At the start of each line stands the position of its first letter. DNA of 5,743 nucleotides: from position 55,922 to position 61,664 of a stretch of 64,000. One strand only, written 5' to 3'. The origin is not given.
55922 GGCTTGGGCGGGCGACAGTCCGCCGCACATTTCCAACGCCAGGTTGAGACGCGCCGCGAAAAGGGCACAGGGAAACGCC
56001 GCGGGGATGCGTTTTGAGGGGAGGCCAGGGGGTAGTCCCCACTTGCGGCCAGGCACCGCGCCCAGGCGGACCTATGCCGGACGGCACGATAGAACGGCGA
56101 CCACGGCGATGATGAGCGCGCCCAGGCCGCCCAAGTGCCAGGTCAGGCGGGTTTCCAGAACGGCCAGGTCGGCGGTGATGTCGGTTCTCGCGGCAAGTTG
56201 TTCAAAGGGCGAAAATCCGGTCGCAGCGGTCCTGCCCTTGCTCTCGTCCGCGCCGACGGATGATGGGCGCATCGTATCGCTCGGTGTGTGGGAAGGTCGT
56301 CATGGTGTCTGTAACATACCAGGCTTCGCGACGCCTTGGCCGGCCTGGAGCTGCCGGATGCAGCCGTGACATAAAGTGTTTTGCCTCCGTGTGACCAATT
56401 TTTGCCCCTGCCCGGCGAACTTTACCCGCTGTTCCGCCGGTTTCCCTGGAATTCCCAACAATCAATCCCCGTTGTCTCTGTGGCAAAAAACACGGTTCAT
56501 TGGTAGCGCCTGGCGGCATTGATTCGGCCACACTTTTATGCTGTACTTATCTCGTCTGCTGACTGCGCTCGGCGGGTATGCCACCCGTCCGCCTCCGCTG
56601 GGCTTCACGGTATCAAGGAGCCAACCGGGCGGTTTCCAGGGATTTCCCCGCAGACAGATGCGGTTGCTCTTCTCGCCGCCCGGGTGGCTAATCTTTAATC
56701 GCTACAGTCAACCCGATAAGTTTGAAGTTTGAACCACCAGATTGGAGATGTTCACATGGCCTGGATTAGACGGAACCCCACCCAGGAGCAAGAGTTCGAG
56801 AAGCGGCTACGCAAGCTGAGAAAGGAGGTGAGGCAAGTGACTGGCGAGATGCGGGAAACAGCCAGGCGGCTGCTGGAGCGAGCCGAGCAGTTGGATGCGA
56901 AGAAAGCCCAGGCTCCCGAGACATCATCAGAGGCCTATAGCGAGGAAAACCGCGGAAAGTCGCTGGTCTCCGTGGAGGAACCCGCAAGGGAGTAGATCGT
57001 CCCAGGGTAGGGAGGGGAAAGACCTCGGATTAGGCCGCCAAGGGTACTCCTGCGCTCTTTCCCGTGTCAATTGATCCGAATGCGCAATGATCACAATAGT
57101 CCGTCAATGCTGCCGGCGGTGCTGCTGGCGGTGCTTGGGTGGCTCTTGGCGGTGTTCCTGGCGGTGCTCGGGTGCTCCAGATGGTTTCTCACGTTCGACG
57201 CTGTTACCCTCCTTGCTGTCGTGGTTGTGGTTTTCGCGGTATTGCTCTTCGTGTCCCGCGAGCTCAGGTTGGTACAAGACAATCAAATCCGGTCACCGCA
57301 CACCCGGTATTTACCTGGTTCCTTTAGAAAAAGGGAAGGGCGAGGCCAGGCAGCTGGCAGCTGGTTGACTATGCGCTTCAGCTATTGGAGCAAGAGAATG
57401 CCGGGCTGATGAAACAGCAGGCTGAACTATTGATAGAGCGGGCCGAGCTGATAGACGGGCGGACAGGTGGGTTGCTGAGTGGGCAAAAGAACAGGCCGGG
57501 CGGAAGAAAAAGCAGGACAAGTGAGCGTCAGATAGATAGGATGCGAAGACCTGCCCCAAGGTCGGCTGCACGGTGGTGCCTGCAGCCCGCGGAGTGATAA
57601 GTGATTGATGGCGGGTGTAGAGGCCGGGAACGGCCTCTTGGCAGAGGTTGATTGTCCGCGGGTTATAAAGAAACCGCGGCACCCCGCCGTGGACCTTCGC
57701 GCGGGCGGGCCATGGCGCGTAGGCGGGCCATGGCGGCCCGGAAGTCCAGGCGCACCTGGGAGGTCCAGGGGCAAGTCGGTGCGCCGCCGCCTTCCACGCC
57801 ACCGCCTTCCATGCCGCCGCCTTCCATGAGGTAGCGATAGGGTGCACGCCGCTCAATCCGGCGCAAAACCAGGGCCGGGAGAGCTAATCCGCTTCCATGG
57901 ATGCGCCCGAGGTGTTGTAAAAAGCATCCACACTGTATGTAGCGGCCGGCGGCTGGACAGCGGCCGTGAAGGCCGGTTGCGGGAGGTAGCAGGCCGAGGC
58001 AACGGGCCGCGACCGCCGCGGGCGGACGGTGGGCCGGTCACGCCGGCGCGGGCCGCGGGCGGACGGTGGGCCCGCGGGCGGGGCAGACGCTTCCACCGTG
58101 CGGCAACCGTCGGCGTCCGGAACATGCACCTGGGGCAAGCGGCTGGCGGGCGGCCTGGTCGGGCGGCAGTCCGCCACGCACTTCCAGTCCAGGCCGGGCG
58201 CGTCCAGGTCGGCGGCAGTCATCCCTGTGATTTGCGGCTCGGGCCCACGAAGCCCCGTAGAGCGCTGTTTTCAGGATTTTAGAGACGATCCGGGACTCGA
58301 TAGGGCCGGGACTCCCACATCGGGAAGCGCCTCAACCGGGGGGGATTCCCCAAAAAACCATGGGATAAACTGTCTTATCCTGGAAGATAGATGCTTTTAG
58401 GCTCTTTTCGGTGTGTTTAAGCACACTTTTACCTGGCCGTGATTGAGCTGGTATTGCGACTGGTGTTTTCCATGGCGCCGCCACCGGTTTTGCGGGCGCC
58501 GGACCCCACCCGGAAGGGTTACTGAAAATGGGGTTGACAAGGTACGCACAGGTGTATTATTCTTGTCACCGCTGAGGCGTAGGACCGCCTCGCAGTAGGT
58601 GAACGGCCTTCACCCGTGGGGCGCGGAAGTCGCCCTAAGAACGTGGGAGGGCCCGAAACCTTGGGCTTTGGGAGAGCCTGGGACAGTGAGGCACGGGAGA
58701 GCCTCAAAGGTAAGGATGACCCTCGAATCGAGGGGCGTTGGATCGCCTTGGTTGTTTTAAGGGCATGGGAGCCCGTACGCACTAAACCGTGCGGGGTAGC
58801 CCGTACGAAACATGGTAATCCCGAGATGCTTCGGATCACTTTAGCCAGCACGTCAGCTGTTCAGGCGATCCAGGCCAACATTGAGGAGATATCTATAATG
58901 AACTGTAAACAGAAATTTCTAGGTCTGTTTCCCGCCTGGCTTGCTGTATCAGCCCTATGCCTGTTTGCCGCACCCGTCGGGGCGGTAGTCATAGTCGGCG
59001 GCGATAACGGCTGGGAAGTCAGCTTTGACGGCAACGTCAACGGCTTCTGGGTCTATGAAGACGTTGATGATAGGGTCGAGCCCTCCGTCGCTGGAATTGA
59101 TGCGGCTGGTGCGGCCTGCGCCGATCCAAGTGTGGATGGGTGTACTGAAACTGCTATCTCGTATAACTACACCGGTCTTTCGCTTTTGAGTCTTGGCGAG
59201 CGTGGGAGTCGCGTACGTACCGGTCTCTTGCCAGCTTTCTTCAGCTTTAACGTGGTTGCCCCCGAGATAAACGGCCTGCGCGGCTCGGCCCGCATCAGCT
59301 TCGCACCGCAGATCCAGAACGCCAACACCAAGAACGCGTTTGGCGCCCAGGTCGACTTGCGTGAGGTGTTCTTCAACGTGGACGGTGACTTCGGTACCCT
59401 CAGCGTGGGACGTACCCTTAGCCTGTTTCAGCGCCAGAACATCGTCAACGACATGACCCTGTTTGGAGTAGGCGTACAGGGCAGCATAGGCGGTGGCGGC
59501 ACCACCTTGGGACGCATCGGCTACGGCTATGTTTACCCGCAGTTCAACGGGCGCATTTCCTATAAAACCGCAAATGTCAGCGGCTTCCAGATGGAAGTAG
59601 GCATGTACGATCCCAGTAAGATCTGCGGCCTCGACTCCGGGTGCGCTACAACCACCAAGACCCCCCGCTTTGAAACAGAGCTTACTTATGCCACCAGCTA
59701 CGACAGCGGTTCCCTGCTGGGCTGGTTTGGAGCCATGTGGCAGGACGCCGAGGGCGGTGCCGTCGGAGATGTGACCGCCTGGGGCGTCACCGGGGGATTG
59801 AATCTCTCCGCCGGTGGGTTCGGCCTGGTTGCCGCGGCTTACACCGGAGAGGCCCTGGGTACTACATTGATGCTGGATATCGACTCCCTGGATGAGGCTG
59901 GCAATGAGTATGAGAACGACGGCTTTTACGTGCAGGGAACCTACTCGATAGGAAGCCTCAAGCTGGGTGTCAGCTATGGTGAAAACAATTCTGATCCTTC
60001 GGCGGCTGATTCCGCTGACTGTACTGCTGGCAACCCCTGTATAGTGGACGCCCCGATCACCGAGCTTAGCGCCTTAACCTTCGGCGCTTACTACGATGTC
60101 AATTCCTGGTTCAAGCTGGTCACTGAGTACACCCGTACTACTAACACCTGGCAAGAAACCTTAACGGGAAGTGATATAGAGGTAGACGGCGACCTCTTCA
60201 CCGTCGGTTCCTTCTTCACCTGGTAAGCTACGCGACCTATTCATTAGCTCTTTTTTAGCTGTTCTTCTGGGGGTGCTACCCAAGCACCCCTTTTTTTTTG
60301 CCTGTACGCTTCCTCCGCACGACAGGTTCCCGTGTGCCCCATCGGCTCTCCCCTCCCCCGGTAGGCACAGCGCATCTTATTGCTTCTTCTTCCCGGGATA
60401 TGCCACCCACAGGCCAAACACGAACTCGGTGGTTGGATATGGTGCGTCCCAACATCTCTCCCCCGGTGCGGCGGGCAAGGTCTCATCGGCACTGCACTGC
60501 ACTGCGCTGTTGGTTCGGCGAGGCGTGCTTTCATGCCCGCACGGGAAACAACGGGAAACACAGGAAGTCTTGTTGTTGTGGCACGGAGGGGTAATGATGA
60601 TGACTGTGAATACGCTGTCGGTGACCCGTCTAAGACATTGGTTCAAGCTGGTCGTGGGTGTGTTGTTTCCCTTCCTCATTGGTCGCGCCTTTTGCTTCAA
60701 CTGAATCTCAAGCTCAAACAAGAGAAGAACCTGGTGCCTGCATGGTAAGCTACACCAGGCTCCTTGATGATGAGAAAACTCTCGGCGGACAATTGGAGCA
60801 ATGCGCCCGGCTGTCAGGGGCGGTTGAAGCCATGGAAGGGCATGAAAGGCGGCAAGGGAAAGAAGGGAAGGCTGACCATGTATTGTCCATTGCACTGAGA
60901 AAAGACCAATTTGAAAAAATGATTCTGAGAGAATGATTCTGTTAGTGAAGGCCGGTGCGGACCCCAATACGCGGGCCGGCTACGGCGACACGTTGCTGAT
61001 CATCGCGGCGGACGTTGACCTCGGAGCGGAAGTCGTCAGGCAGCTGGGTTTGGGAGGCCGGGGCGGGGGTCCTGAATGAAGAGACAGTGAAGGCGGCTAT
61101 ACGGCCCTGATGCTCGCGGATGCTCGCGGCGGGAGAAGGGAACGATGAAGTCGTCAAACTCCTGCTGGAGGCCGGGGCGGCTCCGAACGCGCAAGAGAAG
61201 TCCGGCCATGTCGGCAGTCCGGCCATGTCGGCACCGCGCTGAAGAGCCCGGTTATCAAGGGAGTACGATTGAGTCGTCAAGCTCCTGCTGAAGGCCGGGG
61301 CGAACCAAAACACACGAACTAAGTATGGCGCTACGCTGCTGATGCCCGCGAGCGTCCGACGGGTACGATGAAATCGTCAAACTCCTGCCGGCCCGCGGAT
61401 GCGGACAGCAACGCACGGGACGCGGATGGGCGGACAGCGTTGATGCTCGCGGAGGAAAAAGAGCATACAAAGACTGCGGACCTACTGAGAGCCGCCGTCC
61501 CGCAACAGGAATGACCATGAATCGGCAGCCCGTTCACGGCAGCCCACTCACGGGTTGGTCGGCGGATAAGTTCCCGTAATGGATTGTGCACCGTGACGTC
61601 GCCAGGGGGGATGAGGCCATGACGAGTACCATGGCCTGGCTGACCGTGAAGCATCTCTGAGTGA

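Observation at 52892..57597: Three families of small paralogous coiled-coil ORFs scattered on both strands of the island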

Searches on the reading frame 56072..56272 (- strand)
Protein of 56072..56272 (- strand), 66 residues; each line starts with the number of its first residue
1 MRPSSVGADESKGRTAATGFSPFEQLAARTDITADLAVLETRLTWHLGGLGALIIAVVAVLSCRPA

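Call 35: search_protein_families(library=pfam, proteins=[window:56072-56272:-], max_evalue=1)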
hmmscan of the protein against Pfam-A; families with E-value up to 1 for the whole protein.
window:56072-56272:- (66 aa): 0 families

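Call 36: search_protein_families(library=phrogs, proteins=[P0001, P0002, P0003, P0004, P0005, P0006, P0007], max_evalue=0.1)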
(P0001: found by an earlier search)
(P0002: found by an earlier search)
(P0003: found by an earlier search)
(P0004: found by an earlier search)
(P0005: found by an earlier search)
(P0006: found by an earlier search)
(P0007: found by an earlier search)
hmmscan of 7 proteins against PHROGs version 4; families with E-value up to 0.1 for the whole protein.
P0001 (98 aa): 1 family
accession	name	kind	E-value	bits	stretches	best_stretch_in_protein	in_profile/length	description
phrog_33340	-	unknown function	0.087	13.8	0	9-54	71-113/115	-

P0002 (79 aa): 3 families
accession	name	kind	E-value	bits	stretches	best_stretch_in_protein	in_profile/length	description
phrog_24583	-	unknown function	0.033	15.4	1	11-60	2-51/109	-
phrog_24181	-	unknown function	0.05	14.8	1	19-58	80-119/137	-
phrog_15411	-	unknown function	0.069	13.5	1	2-51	160-209/333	-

P0003 (66 aa): 0 families

P0004 (48 aa): 0 families

P0005 (152 aa): 1 family
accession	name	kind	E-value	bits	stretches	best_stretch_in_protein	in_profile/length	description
phrog_31681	-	unknown function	0.092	14.2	0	50-94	40-81/124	-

P0006 (66 aa): 0 families

P0007 (53 aa): 0 families

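Call 52: search_protein_families(library=ncbifam, proteins=[P0001, P0002, P0003, P0004, P0005, P0006, P0007], max_evalue=0.1)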
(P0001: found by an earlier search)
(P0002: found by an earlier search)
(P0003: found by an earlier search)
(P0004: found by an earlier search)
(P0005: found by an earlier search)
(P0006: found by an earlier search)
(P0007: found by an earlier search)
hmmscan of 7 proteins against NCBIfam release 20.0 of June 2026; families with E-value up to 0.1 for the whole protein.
P0001 (98 aa): 0 families

P0002 (79 aa): 3 families
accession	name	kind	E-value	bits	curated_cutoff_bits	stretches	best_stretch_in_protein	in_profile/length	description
NF033578.1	transpos_IS5_1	equivalog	0.061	12.4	275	1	10-76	194-266/419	IS5 family transposase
NF052420.1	translocon_SseD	equivalog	0.062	13.4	130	1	12-47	114-149/152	type III secretion system translocon protein SseD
NF009344.0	PRK12705.1-1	equivalog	0.081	11.5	831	1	9-57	123-168/572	hypothetical protein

P0003 (66 aa): 0 families

P0004 (48 aa): 0 families

P0005 (152 aa): 1 family
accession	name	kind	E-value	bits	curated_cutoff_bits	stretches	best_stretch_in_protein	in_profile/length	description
TIGR04211.1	SH3_and_anchor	equivalog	0.047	13.3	65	1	3-105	64-167/198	TIGR04211 family SH3 domain-containing protein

P0006 (66 aa): 0 families

P0007 (53 aa): 0 families

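Call 53: search_protein_families(library=padloc, proteins=[P0001, P0002, P0003, P0004, P0005, P0006, P0007], max_evalue=0.1)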
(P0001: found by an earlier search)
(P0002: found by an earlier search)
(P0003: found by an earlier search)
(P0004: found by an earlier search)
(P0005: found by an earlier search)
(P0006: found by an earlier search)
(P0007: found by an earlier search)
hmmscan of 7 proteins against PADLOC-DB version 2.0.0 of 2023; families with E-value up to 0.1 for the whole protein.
P0001 (98 aa): 0 families

P0002 (79 aa): 2 families
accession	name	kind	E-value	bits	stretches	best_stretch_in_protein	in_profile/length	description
PDLC03976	PD-Lambda-1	-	0.016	12.1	1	9-68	299-355/491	-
PDLC04589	PDC-M34A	-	0.023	13.1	1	8-65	101-158/208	-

P0003 (66 aa): 0 families

P0004 (48 aa): 0 families

P0005 (152 aa): 1 family
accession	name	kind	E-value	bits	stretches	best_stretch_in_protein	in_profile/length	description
PDLC00262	LmuB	-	0.07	9.9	1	4-95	334-425/588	AAA ATPase domain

P0006 (66 aa): 0 families

P0007 (53 aa): 0 families

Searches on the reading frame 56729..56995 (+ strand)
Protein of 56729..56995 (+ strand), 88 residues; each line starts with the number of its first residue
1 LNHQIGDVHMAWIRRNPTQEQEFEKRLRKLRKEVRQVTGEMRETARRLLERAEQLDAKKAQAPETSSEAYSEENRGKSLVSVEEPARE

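Call 8: search_protein_families(library=pfam, proteins=[window:56729-56995:+], max_evalue=1)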
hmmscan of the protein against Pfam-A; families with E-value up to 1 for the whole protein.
window:56729-56995:+ (88 aa): 11 families
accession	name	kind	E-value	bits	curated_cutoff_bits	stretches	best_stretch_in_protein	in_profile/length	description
PF00957.27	Synaptobrevin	-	0.0003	21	26.4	1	25-67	3-45/89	Synaptobrevin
PF18757.6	Nmad5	-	0.0027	18.2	27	1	17-77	22-82/206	Nucleotide modification associated domain 5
PF12867.12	DinB_2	-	0.013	16.4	24.8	1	5-73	39-108/128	DinB superfamily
PF04799.18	Fzo_mitofusin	-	0.063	13.2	27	1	20-66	96-142/161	fzo-like conserved region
PF12569.14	NatA_aux_su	-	0.067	12.5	33.3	1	16-86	403-471/515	N-terminal acetyltransferase A, auxiliary subunit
PF07889.17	DUF1664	-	0.13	12.8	34.6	1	23-69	39-85/124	Protein of unknown function (DUF1664)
PF19553.4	DUF6076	-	0.13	12.4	23.5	1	16-79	100-161/168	Family of unknown function (DUF6076)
PF08702.15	Fib_alpha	-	0.15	12.7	29.9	1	18-71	28-80/143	Fibrinogen alpha/beta chain family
PF06103.16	DUF948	-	0.28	11.8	37.2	1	21-61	29-69/89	Bacterial protein of unknown function (DUF948)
PF04632.18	FUSC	-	0.34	9.9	30.9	1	19-71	564-620/660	Fusaric acid resistance protein family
PF07730.19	HisKA_3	-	0.39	11.7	24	1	18-50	33-65/68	Histidine kinase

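Call 36: search_protein_families(library=phrogs, proteins=[P0001, P0002, P0003, P0004, P0005, P0006, P0007], max_evalue=0.1)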
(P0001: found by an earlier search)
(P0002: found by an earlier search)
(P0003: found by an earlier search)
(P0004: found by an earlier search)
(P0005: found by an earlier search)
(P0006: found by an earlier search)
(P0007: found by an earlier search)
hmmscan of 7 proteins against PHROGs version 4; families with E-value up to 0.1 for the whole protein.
P0001 (98 aa): 1 family
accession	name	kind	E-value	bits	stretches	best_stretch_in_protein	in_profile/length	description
phrog_33340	-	unknown function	0.087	13.8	0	9-54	71-113/115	-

P0002 (79 aa): 3 families
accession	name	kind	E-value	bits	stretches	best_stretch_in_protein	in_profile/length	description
phrog_24583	-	unknown function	0.033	15.4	1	11-60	2-51/109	-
phrog_24181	-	unknown function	0.05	14.8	1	19-58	80-119/137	-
phrog_15411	-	unknown function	0.069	13.5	1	2-51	160-209/333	-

P0003 (66 aa): 0 families

P0004 (48 aa): 0 families

P0005 (152 aa): 1 family
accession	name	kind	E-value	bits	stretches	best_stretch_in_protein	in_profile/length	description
phrog_31681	-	unknown function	0.092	14.2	0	50-94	40-81/124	-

P0006 (66 aa): 0 families

P0007 (53 aa): 0 families

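Call 52: search_protein_families(library=ncbifam, proteins=[P0001, P0002, P0003, P0004, P0005, P0006, P0007], max_evalue=0.1)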
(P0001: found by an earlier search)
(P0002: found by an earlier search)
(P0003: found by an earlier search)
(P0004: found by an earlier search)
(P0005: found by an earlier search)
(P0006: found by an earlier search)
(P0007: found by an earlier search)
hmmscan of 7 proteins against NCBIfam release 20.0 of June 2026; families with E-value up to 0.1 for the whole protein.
P0001 (98 aa): 0 families

P0002 (79 aa): 3 families
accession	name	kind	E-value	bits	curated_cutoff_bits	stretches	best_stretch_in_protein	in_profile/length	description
NF033578.1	transpos_IS5_1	equivalog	0.061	12.4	275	1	10-76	194-266/419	IS5 family transposase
NF052420.1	translocon_SseD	equivalog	0.062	13.4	130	1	12-47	114-149/152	type III secretion system translocon protein SseD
NF009344.0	PRK12705.1-1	equivalog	0.081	11.5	831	1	9-57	123-168/572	hypothetical protein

P0003 (66 aa): 0 families

P0004 (48 aa): 0 families

P0005 (152 aa): 1 family
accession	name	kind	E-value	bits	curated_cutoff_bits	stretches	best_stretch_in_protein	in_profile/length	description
TIGR04211.1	SH3_and_anchor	equivalog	0.047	13.3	65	1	3-105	64-167/198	TIGR04211 family SH3 domain-containing protein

P0006 (66 aa): 0 families

P0007 (53 aa): 0 families

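Call 53: search_protein_families(library=padloc, proteins=[P0001, P0002, P0003, P0004, P0005, P0006, P0007], max_evalue=0.1)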
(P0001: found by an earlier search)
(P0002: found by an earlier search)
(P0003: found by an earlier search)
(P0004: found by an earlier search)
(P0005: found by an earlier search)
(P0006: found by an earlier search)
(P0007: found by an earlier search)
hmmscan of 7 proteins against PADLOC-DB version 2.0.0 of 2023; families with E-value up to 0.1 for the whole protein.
P0001 (98 aa): 0 families

P0002 (79 aa): 2 families
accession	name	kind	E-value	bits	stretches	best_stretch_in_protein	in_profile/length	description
PDLC03976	PD-Lambda-1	-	0.016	12.1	1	9-68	299-355/491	-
PDLC04589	PDC-M34A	-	0.023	13.1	1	8-65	101-158/208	-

P0003 (66 aa): 0 families

P0004 (48 aa): 0 families

P0005 (152 aa): 1 family
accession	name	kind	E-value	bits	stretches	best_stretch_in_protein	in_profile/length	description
PDLC00262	LmuB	-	0.07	9.9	1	4-95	334-425/588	AAA ATPase domain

P0006 (66 aa): 0 families

P0007 (53 aa): 0 families

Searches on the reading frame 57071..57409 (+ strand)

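Call 8: search_protein_families(library=pfam, proteins=[window:57071-57409:+], max_evalue=1)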
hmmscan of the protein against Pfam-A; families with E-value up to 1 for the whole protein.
window:57071-57409:+ (112 aa): 6 families
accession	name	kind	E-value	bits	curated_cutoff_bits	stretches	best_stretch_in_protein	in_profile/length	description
PF04932.20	Wzy_C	-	0.00072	19.8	31.7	1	20-107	18-89/149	O-Antigen ligase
PF11992.13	TgpA_N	-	0.02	14.4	30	1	13-67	20-73/333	TgpA N-terminal domain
PF10318.15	7TM_GPCR_Srh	-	0.089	12.2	26.3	1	13-81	61-129/302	Serpentine type 7TM GPCR chemoreceptor Srh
PF20990.2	DUF2207_C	-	0.12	12.5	33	1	18-64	142-188/247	Predicted membrane protein (DUF2207) C-terminal domain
PF13567.11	DUF4131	-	0.4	10.8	31.6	1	20-74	4-59/165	Domain of unknown function (DUF4131)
PF13829.11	DUF4191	-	0.53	10.1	30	1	9-63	21-71/219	Domain of unknown function (DUF4191)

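Call 36: search_protein_families(library=phrogs, proteins=[window:57077-57409:+], max_evalue=0.1)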
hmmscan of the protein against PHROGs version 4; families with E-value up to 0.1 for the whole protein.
window:57077-57409:+ (110 aa): 2 families
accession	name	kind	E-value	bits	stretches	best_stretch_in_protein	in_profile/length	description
phrog_19792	-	moron, auxiliary metabolic gene and host takeover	0.0018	19.6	1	6-58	46-100/117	membrane protein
phrog_27077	-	unknown function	0.013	17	1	14-70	8-62/127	-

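Call 52: search_protein_families(library=ncbifam, proteins=[window:57080-57409:+], max_evalue=0.1)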
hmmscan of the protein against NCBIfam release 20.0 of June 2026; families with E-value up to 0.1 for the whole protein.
window:57080-57409:+ (109 aa): 0 families

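Call 53: search_protein_families(library=padloc, proteins=[window:57080-57409:+], max_evalue=0.1)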
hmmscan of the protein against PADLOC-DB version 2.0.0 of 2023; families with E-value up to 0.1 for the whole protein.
window:57080-57409:+ (109 aa): 1 family
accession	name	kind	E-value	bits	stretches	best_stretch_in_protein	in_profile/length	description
PDLC01168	CARF_2M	-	0.057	11.2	1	14-75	16-73/200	"CARF, 2 TMs"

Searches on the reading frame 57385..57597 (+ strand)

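Call 8: search_protein_families(library=pfam, proteins=[window:57385-57597:+], max_evalue=1)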
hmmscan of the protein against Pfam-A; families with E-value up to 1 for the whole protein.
window:57385-57597:+ (70 aa): 1 family
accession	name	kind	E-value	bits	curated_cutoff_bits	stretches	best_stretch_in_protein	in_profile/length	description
PF07618.16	DUF1580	-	0.19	11.8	24.4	1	54-69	12-27/57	Protein of unknown function (DUF1580)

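Call 36: search_protein_families(library=phrogs, proteins=[window:57385-57597:+], max_evalue=0.1)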
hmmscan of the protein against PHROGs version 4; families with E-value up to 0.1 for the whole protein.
window:57385-57597:+ (70 aa): 0 families

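Call 52: search_protein_families(library=ncbifam, proteins=[window:57385-57597:+], max_evalue=0.1)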
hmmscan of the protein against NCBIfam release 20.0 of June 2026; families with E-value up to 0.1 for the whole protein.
window:57385-57597:+ (70 aa): 1 family
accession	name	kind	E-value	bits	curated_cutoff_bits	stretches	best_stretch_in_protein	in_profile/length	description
TIGR02449.1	TIGR02449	hypoth_equivalog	0.06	13.7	55.4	1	2-24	20-42/65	TIGR02449 family protein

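Call 53: search_protein_families(library=padloc, proteins=[window:57385-57597:+], max_evalue=0.1)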
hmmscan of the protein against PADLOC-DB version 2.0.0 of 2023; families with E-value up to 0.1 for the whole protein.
window:57385-57597:+ (70 aa): 0 families

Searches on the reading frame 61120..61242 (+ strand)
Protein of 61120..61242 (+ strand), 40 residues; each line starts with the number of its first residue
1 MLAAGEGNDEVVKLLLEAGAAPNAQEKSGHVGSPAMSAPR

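Call 71: search_protein_families(library=pfam, proteins=[window:61120-61242:+], max_evalue=0.1)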
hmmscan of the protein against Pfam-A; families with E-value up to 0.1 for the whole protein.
window:61120-61242:+ (40 aa): 5 families
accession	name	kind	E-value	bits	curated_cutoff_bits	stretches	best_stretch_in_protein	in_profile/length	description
PF00023.36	Ank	-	1.7e-05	25.3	21.1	1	1-25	7-31/33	Ankyrin repeat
PF13857.12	Ank_5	-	0.00087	20.1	27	1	1-29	21-49/56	Ankyrin repeats (many copies)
PF12796.13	Ank_2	-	0.0057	17.6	27.3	1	1-26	2-26/90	Ankyrin repeats (3 copies)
PF13606.12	Ank_3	-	0.0078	17.1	22.3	1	1-24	7-30/30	Ankyrin repeat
PF13637.12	Ank_4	-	0.011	16.4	22.7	1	3-29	4-30/50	Ankyrin repeats (many copies)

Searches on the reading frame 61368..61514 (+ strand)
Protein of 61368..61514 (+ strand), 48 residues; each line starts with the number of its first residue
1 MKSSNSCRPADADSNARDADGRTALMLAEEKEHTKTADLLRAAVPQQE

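Call 71: search_protein_families(library=pfam, proteins=[window:61368-61514:+], max_evalue=0.1)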
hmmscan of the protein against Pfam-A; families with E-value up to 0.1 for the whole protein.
window:61368-61514:+ (48 aa): 2 families
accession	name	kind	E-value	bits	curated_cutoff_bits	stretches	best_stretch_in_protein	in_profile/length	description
PF12796.13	Ank_2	-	0.0046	17.9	27.3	1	13-40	54-79/90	Ankyrin repeats (3 copies)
PF00023.36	Ank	-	0.011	16.5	21.1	1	20-40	1-21/33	Ankyrin repeat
